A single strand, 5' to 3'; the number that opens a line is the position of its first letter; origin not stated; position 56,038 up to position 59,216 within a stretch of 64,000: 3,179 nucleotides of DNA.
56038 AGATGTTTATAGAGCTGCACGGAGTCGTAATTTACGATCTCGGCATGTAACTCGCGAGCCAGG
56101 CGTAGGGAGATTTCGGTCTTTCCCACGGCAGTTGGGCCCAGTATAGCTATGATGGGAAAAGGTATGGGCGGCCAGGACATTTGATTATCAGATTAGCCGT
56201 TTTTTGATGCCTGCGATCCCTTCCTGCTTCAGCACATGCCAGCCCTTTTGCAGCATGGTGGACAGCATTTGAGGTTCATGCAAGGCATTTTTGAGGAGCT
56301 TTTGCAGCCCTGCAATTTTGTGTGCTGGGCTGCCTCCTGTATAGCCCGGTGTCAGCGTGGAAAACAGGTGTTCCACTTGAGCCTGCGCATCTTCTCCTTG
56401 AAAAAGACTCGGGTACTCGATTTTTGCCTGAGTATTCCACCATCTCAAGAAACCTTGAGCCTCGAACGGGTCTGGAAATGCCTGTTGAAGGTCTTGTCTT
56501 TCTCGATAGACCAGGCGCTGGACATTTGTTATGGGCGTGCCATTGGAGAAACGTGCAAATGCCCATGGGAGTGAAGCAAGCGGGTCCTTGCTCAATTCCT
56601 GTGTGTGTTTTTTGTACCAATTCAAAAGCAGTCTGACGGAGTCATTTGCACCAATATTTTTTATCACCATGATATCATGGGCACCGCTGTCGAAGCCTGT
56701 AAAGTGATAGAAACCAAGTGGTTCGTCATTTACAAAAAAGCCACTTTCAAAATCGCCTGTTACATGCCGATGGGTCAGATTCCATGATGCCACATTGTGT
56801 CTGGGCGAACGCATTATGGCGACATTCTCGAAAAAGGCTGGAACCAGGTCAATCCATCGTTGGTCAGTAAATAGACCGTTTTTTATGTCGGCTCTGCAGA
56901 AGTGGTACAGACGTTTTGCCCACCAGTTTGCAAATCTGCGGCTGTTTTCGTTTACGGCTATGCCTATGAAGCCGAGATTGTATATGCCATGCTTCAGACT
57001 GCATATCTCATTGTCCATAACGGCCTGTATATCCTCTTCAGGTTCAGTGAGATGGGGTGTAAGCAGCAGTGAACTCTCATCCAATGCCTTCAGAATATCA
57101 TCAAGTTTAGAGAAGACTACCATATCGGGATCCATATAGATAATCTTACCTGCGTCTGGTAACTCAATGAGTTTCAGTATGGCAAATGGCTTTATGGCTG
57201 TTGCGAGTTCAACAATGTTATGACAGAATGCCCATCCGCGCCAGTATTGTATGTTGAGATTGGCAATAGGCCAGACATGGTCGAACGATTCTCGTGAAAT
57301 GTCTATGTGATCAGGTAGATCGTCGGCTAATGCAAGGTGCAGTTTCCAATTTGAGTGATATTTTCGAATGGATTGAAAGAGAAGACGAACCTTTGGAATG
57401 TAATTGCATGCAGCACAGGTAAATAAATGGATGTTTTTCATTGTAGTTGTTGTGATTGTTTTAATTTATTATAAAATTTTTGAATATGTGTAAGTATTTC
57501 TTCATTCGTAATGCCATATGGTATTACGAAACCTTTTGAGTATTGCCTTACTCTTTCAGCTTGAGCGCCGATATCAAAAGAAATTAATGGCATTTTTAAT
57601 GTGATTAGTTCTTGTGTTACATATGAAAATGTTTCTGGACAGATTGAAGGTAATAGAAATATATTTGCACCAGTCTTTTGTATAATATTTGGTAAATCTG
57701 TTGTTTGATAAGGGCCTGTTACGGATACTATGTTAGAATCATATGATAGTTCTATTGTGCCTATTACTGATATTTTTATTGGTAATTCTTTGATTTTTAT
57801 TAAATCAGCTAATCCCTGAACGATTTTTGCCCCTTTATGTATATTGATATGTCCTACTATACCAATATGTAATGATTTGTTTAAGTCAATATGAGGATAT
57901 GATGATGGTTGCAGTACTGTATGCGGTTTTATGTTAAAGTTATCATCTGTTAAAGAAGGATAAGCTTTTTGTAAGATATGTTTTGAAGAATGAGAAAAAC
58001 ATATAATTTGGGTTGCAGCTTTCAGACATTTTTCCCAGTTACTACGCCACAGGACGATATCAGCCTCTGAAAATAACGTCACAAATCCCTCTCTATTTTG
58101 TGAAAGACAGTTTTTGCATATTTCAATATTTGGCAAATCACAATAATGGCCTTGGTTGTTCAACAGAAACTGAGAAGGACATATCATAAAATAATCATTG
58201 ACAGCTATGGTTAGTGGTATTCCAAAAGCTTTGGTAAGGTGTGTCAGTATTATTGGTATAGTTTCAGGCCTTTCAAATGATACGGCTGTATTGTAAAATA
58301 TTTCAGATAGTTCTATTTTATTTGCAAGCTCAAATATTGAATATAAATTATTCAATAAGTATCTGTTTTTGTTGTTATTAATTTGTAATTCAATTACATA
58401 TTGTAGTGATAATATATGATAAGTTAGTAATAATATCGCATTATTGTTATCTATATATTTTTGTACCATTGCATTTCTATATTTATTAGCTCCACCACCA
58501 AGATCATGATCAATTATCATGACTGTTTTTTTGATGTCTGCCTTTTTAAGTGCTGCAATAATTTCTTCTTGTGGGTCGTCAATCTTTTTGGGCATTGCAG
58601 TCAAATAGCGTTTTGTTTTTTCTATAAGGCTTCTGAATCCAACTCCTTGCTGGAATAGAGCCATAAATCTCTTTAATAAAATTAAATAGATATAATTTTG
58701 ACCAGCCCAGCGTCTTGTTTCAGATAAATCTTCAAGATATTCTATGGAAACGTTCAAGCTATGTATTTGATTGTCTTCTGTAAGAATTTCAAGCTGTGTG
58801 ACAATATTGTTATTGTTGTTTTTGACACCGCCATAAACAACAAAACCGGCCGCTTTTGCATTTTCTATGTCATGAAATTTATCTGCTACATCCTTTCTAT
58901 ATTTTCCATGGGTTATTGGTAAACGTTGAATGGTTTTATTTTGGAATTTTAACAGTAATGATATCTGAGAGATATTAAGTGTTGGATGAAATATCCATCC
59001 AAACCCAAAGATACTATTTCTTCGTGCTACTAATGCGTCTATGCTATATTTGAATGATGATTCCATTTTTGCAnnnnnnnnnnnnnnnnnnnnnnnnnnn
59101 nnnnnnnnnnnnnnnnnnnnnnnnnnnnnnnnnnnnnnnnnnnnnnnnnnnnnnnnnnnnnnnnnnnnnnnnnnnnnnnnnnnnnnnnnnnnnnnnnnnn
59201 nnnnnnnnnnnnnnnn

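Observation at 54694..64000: Eight-gene, gap-free minus-strand operon mixing glycan assembly, acyl transfer, miaA and a CDP-alcohol phosphatidyltransferase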

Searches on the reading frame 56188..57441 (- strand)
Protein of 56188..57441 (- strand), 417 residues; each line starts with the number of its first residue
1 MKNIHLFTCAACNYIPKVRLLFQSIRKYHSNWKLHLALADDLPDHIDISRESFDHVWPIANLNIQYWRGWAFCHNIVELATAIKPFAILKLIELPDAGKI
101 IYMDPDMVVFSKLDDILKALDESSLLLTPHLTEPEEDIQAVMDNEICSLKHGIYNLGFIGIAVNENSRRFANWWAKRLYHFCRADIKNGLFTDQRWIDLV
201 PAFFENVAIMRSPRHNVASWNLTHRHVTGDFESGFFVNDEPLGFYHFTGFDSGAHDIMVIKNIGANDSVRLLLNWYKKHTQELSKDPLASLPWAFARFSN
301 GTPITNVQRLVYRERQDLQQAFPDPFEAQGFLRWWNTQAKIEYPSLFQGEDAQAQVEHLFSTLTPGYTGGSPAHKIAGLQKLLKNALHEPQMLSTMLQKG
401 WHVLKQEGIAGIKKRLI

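Call 5: search_protein_families(library=pfam, proteins=[window:56188-57441:-], max_evalue=0.01)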
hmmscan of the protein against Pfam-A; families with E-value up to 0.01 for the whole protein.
window:56188-57441:- (417 aa): 1 family
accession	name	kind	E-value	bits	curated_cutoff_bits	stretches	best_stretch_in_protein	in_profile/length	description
PF01501.26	Glyco_transf_8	-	0.0011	19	24.3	1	6-159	2-163/253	Glycosyl transferase family 8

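Call 6: search_protein_families(library=ncbifam, proteins=[window:56188-57441:-], max_evalue=0.01)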
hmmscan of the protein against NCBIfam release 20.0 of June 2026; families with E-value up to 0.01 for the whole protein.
window:56188-57441:- (417 aa): 0 families

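Call 22: search_solved_structures(query=window:56188-57441:-, max_evalue=1)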
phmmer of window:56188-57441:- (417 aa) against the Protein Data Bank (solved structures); distinct sequences matched with E-value up to 1: 10.
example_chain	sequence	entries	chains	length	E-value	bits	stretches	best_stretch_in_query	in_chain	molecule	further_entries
3tzt_A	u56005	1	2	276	0.02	17.4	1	94-129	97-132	Glycosyl transferase family 8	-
7kvk_A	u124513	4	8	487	0.17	14.3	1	134-255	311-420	Cytochrome P450 3A4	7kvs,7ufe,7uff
9yk4_A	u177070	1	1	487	0.18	14.3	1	134-255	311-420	Cytochrome P450 3A4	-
4ny4_A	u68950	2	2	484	0.2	14.1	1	134-231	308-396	Cytochrome P450 3A4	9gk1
1w0e_A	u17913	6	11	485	0.2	14.1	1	134-231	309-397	CYTOCHROME P450 3A4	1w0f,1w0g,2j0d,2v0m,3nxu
7lxl_A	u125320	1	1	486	0.2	14.1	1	134-231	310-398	Cytochrome P450 3A4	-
1tqn_A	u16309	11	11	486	0.2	14.1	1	134-231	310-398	cytochrome P450 3A4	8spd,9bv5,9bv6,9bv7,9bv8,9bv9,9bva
3tjs_A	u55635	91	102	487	0.21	14.1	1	134-231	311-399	Cytochrome P450 3A4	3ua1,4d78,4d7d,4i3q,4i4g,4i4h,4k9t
4d6z_A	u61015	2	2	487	0.21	14.1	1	134-231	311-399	CYTOCHROME P450 3A4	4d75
6ma7_A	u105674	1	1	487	0.21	14.1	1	134-231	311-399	Cytochrome P450 3A4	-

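Call 52: search_protein_representatives(protein=window:56188-57441:-)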
Query: 417 residues. Proteins with E-value up to 0.001 (for the whole library): 7272; up to 1e-10: 5109; up to 1e-30: 2493. The best 150 are listed.
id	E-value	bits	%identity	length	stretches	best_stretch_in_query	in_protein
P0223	6.8e-147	506.7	53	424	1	2-416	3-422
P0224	9.3e-136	470.0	50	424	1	2-416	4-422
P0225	7.7e-132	457.1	50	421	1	3-415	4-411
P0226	3.9e-122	425.1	53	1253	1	3-348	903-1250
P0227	7.1e-122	424.2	53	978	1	4-347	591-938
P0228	1.2e-121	423.5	49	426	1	4-416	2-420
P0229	3.8e-121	421.8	47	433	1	2-409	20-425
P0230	2.6e-120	419.1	50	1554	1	3-356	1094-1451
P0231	3.0e-119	415.6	53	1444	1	5-349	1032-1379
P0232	2.4e-118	412.6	47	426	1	5-412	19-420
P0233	4.8e-115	401.7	48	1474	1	3-350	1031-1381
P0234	5.8e-113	394.9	50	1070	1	1-337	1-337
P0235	1.1e-112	393.9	48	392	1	1-363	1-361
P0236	3.8e-112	392.2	52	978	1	4-339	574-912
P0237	2.3e-108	379.7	50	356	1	4-348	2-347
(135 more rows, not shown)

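Call 55: search_solved_structures(query=A2, max_evalue=0.1)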
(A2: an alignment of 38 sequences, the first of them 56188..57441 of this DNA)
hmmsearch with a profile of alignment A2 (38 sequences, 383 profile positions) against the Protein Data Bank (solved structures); distinct sequences matched with E-value up to 0.1: 20.
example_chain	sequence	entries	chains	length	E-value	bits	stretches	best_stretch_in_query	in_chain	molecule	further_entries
3tzt_A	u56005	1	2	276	0.0037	19.5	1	95-126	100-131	Glycosyl transferase family 8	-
4ueg_A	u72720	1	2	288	0.0059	18.9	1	9-117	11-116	GLYCOGENIN-2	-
3q4s_A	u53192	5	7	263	0.011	18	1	9-118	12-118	Glycogenin-1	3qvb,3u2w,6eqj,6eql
3t7m_A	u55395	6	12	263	0.011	18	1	9-118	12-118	Glycogenin-1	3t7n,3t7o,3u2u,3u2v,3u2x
3u2t_A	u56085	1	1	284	0.012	17.8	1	9-118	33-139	Glycogenin-1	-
8z0a_E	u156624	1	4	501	0.014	17.6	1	9-117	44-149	Glycogenin-2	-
3rmv_A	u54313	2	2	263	0.015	17.5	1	9-118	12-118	Glycogenin-1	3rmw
7zbn_E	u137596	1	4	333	0.019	17.2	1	9-118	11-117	Isoform GN-1 of Glycogenin-1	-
1zct_A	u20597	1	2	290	0.019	17.2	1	9-118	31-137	Glycogenin-1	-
3usq_A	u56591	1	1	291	0.019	17.2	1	9-118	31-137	Glycogenin-1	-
3usr_A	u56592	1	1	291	0.019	17.2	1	9-118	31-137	Glycogenin-1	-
3v8y_A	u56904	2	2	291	0.019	17.2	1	9-118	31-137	Glycogenin-1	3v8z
7q0b_E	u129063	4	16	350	0.021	17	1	9-118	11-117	Glycogenin-1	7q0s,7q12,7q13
8cvx_E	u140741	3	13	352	0.021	17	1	9-118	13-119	Glycogenin-1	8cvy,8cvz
1ll2_A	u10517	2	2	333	0.025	16.8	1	9-118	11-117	GLYCOGENIN-1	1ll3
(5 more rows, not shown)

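Call 56: search_protein_families(library=pfam, alignment_id=A2, max_evalue=0.01)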
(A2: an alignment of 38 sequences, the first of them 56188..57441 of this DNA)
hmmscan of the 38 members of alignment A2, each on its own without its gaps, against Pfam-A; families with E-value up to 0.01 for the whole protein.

A. member 1, window:56188-57441:- (417 aa): 1 family
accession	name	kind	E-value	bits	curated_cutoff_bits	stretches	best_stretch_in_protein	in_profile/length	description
PF01501.26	Glyco_transf_8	-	0.0011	19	24.3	1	6-159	2-163/253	Glycosyl transferase family 8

B. families by the number of members that match (of 38 scanned): 2 families
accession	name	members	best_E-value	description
PF01501.26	Glyco_transf_8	13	2.4e-07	Glycosyl transferase family 8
PF03407.22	Nucleotid_trans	2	0.004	Nucleotide-diphospho-sugar transferase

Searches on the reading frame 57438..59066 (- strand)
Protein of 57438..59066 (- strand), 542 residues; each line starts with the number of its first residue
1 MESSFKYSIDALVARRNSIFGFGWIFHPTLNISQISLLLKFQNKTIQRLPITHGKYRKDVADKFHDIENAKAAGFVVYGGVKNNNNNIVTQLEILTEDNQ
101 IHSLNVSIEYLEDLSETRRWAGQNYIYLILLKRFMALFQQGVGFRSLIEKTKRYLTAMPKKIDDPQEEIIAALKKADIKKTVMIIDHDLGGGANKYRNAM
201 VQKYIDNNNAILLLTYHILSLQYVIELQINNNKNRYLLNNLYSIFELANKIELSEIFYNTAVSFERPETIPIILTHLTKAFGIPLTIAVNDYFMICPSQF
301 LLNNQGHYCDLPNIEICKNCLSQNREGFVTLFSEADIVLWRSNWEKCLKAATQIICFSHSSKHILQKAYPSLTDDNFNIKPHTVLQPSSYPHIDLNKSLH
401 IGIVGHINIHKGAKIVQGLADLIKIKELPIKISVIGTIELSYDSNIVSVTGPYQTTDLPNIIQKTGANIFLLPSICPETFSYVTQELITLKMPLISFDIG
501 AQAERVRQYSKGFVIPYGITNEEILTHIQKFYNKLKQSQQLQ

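Call 5: search_protein_families(library=pfam, proteins=[window:57438-59066:-], max_evalue=0.01)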
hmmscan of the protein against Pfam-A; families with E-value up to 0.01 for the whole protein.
window:57438-59066:- (542 aa): 2 families
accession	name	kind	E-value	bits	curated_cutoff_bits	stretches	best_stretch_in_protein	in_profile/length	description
PF00534.26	Glycos_transf_1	-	2.3e-10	40.7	26.4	1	400-539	17-163/172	Glycosyl transferases group 1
PF13692.12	Glyco_trans_1_4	-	6.4e-06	26.9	27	1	401-531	4-139/142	Glycosyl transferases group 1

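Call 6: search_protein_families(library=ncbifam, proteins=[window:57438-59066:-], max_evalue=0.01)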
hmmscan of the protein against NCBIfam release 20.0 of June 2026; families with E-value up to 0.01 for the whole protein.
window:57438-59066:- (542 aa): 2 families
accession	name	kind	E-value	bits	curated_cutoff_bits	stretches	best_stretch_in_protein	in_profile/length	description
TIGR03088.1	stp2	hypoth_equivalog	0.0059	15.7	409.05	1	447-533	257-337/374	TIGR03088 family PEP-CTERM/XrtA system glycosyltransferase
TIGR02149.1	glgA_Coryne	subfamily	0.0089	15.2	302.4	0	454-534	273-351/391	glycogen synthase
